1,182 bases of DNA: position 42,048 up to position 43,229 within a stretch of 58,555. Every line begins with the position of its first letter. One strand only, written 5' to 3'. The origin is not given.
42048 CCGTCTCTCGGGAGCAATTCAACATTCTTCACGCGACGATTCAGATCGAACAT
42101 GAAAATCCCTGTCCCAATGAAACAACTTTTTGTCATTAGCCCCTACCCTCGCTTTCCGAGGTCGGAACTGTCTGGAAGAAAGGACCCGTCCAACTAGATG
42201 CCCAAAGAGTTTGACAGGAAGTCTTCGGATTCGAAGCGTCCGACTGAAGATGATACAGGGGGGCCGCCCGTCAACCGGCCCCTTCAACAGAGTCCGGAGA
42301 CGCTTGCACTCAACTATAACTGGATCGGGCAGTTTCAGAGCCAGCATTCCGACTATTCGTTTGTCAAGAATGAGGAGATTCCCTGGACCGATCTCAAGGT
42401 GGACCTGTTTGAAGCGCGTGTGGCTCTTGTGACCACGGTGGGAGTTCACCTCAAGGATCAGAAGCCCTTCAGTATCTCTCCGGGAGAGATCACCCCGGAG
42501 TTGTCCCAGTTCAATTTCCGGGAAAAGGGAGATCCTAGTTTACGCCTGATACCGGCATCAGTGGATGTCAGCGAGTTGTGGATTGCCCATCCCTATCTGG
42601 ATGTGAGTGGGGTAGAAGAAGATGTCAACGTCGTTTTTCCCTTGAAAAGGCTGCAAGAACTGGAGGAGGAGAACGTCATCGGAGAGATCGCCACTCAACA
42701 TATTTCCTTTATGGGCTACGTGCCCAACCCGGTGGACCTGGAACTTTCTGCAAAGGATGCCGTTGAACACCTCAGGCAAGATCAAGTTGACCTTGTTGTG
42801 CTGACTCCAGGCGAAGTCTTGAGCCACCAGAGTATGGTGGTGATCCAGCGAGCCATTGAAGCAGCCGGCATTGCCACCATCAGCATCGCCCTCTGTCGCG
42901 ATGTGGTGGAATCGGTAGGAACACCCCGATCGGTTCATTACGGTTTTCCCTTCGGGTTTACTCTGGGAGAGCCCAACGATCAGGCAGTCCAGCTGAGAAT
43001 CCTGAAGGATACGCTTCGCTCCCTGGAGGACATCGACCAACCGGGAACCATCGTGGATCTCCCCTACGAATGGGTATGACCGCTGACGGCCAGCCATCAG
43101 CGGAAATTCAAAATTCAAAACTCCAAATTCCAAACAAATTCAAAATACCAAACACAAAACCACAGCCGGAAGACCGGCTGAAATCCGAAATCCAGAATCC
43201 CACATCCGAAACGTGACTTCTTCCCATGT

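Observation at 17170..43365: Dispersed hairpin-then-heptamer modules with a conserved order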

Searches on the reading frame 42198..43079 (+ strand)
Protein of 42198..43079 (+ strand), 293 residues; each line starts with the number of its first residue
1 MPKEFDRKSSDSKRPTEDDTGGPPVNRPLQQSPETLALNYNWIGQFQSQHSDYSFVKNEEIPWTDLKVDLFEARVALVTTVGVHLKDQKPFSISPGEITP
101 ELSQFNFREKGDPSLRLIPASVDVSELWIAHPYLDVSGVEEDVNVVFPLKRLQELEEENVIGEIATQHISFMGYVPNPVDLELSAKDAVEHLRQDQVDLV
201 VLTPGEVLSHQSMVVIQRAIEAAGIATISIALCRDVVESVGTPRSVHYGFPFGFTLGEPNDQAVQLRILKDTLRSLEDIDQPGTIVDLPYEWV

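Call 14: search_protein_families(library=pfam, proteins=[window:42198-43079:+])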
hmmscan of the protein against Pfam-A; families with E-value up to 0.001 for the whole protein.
window:42198-43079:+ (293 aa): 1 family
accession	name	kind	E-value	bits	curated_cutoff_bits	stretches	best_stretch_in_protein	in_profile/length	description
PF07355.17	GRDB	-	1.3e-08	35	22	1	50-203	203-345/347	Glycine/sarcosine/betaine reductase selenoprotein B (GRDB)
